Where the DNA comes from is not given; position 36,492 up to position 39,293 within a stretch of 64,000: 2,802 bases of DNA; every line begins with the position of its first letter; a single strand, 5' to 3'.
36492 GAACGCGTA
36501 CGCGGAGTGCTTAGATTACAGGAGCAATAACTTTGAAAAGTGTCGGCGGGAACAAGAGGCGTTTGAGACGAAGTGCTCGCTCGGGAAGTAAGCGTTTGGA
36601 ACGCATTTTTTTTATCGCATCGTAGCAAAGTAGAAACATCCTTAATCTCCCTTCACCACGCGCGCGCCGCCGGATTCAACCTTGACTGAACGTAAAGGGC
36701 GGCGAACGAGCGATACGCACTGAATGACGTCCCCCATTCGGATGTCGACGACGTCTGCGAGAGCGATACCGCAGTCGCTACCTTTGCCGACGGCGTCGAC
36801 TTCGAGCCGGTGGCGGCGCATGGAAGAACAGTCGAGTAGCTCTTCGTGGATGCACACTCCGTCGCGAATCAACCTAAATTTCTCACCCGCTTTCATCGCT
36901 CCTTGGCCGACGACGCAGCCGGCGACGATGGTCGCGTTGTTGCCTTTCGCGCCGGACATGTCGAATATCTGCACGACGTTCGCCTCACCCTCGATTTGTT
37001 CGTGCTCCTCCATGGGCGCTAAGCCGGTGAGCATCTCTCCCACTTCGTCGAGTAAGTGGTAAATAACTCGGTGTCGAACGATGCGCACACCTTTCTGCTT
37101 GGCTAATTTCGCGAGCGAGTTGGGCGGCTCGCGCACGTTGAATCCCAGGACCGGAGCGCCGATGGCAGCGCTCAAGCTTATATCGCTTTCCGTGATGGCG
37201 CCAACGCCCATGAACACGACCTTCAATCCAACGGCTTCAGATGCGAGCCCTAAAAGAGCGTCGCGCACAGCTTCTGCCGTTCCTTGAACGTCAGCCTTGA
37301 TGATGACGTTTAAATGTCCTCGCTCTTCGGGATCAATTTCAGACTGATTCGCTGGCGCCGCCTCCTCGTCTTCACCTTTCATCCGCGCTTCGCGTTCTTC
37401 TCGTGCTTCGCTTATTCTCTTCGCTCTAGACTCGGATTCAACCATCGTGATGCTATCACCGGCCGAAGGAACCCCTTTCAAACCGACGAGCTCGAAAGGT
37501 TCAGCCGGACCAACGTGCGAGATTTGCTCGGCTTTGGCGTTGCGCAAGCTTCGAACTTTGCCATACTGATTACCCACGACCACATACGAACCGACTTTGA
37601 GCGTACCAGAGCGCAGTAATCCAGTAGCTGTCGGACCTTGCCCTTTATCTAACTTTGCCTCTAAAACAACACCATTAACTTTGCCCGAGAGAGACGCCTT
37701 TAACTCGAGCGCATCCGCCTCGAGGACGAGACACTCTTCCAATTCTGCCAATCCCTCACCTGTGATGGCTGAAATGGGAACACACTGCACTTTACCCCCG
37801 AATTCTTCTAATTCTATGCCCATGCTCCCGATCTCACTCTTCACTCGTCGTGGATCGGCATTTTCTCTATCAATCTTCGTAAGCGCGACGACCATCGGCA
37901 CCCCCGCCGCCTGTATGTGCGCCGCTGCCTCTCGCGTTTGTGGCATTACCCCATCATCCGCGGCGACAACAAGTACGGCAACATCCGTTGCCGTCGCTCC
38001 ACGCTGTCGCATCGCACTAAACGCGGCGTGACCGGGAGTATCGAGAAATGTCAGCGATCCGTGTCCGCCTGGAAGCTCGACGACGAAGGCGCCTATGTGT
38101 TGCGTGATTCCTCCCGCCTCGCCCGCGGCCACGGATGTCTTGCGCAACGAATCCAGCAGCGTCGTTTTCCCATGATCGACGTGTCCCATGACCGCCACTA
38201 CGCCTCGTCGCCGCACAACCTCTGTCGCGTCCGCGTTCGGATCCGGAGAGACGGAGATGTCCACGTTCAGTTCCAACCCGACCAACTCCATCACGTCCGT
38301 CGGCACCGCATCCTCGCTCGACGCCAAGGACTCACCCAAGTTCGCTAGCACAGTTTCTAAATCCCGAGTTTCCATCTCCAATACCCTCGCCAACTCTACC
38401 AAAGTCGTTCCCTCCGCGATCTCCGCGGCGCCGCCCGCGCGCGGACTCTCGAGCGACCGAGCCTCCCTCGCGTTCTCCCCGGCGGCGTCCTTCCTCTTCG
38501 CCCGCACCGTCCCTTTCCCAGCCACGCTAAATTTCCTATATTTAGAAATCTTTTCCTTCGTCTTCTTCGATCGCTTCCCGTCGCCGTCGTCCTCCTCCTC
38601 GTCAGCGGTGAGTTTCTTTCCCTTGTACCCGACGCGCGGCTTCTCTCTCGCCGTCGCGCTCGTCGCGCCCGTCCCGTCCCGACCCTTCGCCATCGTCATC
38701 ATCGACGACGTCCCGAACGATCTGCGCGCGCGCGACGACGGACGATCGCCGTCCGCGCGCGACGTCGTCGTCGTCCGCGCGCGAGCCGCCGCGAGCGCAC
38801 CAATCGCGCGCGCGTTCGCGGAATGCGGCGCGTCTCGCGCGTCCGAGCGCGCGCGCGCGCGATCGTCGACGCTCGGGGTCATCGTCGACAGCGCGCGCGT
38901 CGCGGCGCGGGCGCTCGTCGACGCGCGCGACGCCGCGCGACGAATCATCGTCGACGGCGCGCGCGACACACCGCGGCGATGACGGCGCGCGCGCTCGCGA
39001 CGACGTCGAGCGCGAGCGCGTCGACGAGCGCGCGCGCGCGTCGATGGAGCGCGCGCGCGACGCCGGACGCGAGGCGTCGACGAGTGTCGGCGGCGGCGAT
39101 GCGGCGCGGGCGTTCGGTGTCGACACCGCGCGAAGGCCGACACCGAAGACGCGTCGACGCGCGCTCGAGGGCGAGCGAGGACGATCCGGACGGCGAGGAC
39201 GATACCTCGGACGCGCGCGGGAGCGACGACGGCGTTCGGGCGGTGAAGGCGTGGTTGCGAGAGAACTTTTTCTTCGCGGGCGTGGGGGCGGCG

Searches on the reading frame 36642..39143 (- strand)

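Call 50: search_protein_families(library=pfam, proteins=[window:36642-39143:-], max_evalue=0.0001)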
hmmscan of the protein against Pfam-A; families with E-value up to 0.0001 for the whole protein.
window:36642-39143:- (833 aa): 4 families
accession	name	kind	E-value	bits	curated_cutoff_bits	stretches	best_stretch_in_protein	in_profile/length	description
PF00009.33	GTP_EFTU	-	4.2e-36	124.7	26.5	1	316-473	6-183/188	Elongation factor Tu GTP binding domain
PF11987.13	IF-2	-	1.6e-29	102.6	27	1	598-701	14-116/117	Translation-initiation factor 2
PF22042.2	EF-G_D2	-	7.7e-23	80.9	27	1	489-567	2-83/84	Elongation factor G domain 2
PF01926.29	MMR_HSR1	-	8.4e-10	39.2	21.9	1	316-423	2-113/113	50S ribosome-binding GTPase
